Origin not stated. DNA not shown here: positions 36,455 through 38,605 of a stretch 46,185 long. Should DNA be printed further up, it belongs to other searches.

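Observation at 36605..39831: Co-directional cassette ending in an unknown-domain::PNP-nucleosidase fusion: candidate undescribed anti-phage (abortive infection) system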

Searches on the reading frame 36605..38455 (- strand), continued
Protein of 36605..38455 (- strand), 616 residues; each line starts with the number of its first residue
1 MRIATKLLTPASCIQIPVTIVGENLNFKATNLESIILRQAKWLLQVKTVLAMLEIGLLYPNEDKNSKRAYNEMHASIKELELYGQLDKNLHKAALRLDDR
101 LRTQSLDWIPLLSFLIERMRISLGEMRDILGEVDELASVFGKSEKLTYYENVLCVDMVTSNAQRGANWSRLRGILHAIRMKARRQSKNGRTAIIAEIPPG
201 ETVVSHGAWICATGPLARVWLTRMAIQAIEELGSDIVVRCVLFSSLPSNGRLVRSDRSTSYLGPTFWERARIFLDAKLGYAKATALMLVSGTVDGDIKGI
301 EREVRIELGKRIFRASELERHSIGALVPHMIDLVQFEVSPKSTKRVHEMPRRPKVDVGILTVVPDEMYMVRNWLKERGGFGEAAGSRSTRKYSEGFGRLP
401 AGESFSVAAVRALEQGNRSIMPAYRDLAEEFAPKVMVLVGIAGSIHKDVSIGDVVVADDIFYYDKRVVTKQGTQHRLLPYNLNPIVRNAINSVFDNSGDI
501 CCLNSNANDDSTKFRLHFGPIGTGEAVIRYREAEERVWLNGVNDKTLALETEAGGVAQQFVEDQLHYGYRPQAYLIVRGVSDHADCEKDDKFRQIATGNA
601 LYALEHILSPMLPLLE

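Call 81: search_protein_families(library=ncbifam, proteins=[L012:7766-11713:+, L009:6394-10467:+, L026:8202-9878:+, L015:7694-10789:+], max_evalue=1)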
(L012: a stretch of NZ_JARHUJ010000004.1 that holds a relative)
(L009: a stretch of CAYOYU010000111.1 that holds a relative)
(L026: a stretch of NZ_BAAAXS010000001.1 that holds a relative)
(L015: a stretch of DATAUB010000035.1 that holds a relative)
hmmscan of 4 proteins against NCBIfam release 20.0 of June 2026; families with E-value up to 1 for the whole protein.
L012:7766-11713:+ (1315 aa): 15 families
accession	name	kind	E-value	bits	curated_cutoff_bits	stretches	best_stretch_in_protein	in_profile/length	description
NF004079.0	PRK05584.1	equivalog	2.2e-15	56.8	169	1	1055-1305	1-223/232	5'-methylthioadenosine/adenosylhomocysteine nucleosidase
TIGR03664.1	fut_nucase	equivalog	3.5e-06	26.9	124.7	1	1059-1301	3-219/228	futalosine hydrolase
NF004689.0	PRK06031.1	equivalog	0.00012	21.4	175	1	73-127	149-203/233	phosphoribosyltransferase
TIGR01704.1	MTA_SAH-Nsdase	equivalog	0.0025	17.4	73.8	1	1106-1165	41-99/229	5'-methylthioadenosine/S-adenosylhomocysteine nucleosidase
NF011286.0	PRK14697.1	equivalog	0.0078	15.8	260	1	1116-1165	52-101/233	bifunctional 5'-methylthioadenosine/S-adenosylhomocysteine nucleosidase/phosphatase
NF002620.0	PRK02277.1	subfamily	0.012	15.3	115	1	75-114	138-177/201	orotate phosphoribosyltransferase-like protein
TIGR03468.1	HpnG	hypoth_equivalog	0.013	15.1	187.1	1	1110-1176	24-89/212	hopanoid-associated phosphorylase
NF004034.0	PRK05500.1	equivalog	0.015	13.9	656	1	75-117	390-431/478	bifunctional orotidine-5'-phosphate decarboxylase/orotate phosphoribosyltransferase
NF003547.0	PRK05205.1-3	equivalog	0.066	13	230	1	77-119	108-151/194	bifunctional pyr operon transcriptional regulator/uracil phosphoribosyltransferase PyrR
NF005213.0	PRK06698.1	equivalog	0.066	12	768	1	1113-1165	49-101/459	bifunctional 5'-methylthioadenosine/S-adenosylhomocysteine nucleosidase/phosphatase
NF005221.0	PRK06714.1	equivalog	0.069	12.7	218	1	1059-1167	6-103/236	S-adenosylhomocysteine nucleosidase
NF002095.0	PRK00934.1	equivalog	0.12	11.5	296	1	76-113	203-240/287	ribose-phosphate diphosphokinase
NF003549.0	PRK05205.1-5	equivalog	0.15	11.5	138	1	76-107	97-128/182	bifunctional pyr operon transcriptional regulator/uracil phosphoribosyltransferase PyrR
NF008616.0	PRK11595.1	equivalog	0.21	11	304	1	76-114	185-223/227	DNA utilization protein GntX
NF005537.0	PRK07199.1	subfamily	0.23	10.5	322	1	71-113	204-246/301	ribose-phosphate diphosphokinase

L009:6394-10467:+ (1357 aa): 6 families
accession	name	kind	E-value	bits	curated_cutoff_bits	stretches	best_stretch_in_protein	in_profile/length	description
NF004079.0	PRK05584.1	equivalog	8.4e-09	35.3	169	1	1094-1329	1-210/232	5'-methylthioadenosine/adenosylhomocysteine nucleosidase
TIGR03664.1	fut_nucase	equivalog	0.0051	16.5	124.7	1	1132-1213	27-106/228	futalosine hydrolase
NF004689.0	PRK06031.1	equivalog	0.022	14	175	1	74-113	149-188/233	phosphoribosyltransferase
NF005537.0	PRK07199.1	subfamily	0.033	13.3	322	1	72-111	204-243/301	ribose-phosphate diphosphokinase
NF004034.0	PRK05500.1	equivalog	0.084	11.4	656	1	75-113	389-427/478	bifunctional orotidine-5'-phosphate decarboxylase/orotate phosphoribosyltransferase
TIGR01251.1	ribP_PPkin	subfamily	0.24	10.3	113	1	77-107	208-238/309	ribose-phosphate diphosphokinase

L026:8202-9878:+ (558 aa): 0 families

L015:7694-10789:+ (1031 aa): 2 families
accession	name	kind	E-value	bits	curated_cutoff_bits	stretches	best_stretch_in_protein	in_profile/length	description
NF004079.0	PRK05584.1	equivalog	2.1e-10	40.5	169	1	771-1005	3-207/232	5'-methylthioadenosine/adenosylhomocysteine nucleosidase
TIGR03664.1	fut_nucase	equivalog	6.4e-05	22.8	124.7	1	773-883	3-98/228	futalosine hydrolase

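Call 82: search_protein_families(library=pfam, proteins=[L009:4291-6261:+, L009:10899-14378:+, L012:11728-12333:+, L012:12335-13687:+, L012:6731-7396:+, L014:5054-6454:+, L014:6464-7357:+, L014:11554-12300:+, L014:14873-18607:-, L010:1909-4536:+], max_evalue=0.001)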
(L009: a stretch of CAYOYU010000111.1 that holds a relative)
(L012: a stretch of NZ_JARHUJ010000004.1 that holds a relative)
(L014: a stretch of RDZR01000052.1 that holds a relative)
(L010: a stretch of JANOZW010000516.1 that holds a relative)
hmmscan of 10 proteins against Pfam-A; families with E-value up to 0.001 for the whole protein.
L009:4291-6261:+ (656 aa): 2 families
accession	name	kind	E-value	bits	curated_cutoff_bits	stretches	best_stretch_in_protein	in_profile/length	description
PF18742.7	DpnII-MboI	-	4.9e-10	39.6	27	1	546-649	33-140/150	REase_DpnII-MboI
PF06508.19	QueC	-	1.6e-05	25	22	0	272-394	99-205/210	Queuosine biosynthesis protein QueC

L009:10899-14378:+ (1159 aa): 11 families
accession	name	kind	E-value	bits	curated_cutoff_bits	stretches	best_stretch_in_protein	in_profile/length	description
PF01436.27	NHL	-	1.1e-32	110.9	20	3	136-163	1-28/28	NHL repeat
PF13290.12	CHB_HEX_C_1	-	2.7e-21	75.7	22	1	492-556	2-67/67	Chitobiase/beta-hexosaminidase C-terminal domain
PF18998.6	Flg_new_2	-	1.9e-20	73.1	23.6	3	428-481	14-71/73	Divergent InlB B-repeat domain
PF13287.12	Fn3_assoc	-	2.7e-17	63.1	23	1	502-559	1-59/59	Fn3 associated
PF17170.10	DUF5128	-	5.2e-15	55.9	22.9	0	208-255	69-117/321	6-bladed beta-propeller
PF25021.1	TEN_NHL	-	2e-13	50.5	27.1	0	186-223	144-181/357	Teneurin NHL domain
PF08450.18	SGL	-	4.6e-13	49.8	26.3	0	289-360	148-220/246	SMP-30/Gluconolactonase/LRE-like region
PF15902.12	Sortilin-Vps10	-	1.5e-08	34.3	33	1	680-848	2-154/446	Sortilin, neurotensin receptor 3,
PF06739.17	SBBP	-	3.2e-08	33.8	20.5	0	187-200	16-29/38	Beta-propeller repeat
PF22701.2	Mala_s_1-like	-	1.8e-06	28.3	27.5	0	277-368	41-130/195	Mal s 1 allergenic protein-like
PF02012.26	BNR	-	0.00023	21.1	27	0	936-945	2-11/12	BNR/Asp-box repeat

L012:11728-12333:+ (201 aa): 0 families

L012:12335-13687:+ (450 aa): 0 families

L012:6731-7396:+ (221 aa): 0 families

L014:5054-6454:+ (466 aa): 0 families

L014:6464-7357:+ (297 aa): 1 family
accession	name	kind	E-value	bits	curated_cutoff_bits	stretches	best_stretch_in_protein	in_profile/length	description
PF02086.21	MethyltransfD12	-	5.5e-17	62.8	22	1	13-249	1-241/253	D12 class N6 adenine-specific DNA methyltransferase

L014:11554-12300:+ (248 aa): 2 families
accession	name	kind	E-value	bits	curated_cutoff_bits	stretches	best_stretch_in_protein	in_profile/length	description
PF22679.2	T1R_D3-like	-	8.5e-22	78.7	27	1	152-222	84-156/158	Type I restriction enzyme subunit R domain 3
PF18766.7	SWI2_SNF2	-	4.3e-13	49.9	26.7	1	2-59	166-220/221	SWI2/SNF2 ATPase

L014:14873-18607:- (1244 aa): 6 families
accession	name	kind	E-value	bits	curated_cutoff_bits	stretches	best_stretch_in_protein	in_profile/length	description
PF11898.13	DUF3418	-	1.5e-114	384.3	25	1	667-1240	2-581/582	Domain of unknown function (DUF3418)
PF07717.22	OB_NTP_bind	-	1.5e-13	51.2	29.5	1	574-652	1-82/83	Oligonucleotide/oligosaccharide-binding (OB)-fold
PF00271.37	Helicase_C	-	1.9e-12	47.8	23.5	1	233-350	11-109/110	Helicase conserved C-terminal domain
PF21010.2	HA2_C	-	4.7e-10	40.3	21.3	1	441-500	1-77/77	Helicase associated domain (HA2), ratchet-like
PF00270.35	DEAD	-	2.2e-08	34.4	26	1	33-180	7-161/167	DEAD/DEAH box helicase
PF13401.12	AAA_22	-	3.3e-05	24.6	27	1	41-174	6-120/130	AAA domain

L010:1909-4536:+ (875 aa): 4 families
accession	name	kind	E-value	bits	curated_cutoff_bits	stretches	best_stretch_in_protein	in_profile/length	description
PF18911.6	PKD_4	-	8.1e-18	64.7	27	2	320-374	33-83/85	PKD domain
PF13585.12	CHU_C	-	4.5e-10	40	27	1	789-869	3-82/86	CHU_C Type IX secretion signal domain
PF00801.26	PKD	-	1.2e-07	32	23.5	1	318-365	26-70/80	PKD domain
PF19081.6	Ig_7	-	2.7e-06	28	27.3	0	550-613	8-73/84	Ig-like domain CHU_C associated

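Call 94: find_related_loci(query=A1, collection=viral_contigs, flank=8000)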
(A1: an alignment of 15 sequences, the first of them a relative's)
Query A1 (616 aa) in viral_contigs; peptide patterns used: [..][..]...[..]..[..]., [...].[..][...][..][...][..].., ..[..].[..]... (x = any residue, [..] = any of these).
112 stretches matched a pattern, but none encodes a relative of the query by tblastn (E <= 1e-3).

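Call 112: search_dna_similar(query=window:36605-38455:-, collection=plasmids, mode=protein, max_evalue=1e-10, max_rows=25)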
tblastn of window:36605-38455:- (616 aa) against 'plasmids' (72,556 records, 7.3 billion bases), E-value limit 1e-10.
Records with a match: 3; places in all: 3; records where one place covers at least 80% of the query: 0.
Best place of each record, by identity: <60% 3.
By first word of the organism name: Streptomyces 1; Calothrix 1; Nostoc 1.
By predicted mobility (MOB-suite, as given by PLSDB): non-mobilizable 1; mobilizable 1; conjugative 1.
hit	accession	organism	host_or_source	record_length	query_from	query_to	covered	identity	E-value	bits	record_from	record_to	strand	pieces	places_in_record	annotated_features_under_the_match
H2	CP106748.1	Streptomyces sp. AD2-2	cell culture,topsoil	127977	356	615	42%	34.4%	7e-30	133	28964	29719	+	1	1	hypothetical protein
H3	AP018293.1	Calothrix sp. NIES-4105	-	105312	403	592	31%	30.1%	1e-11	76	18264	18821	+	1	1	putative nucleoside phosphorylase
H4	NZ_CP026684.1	Nostoc sp. 'Peltigera membranacea cyanobiont' N6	Lichen thallus,Peltigera membranacea ...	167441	401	592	31%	28.7%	8e-11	73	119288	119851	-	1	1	SAVED domain-containing protein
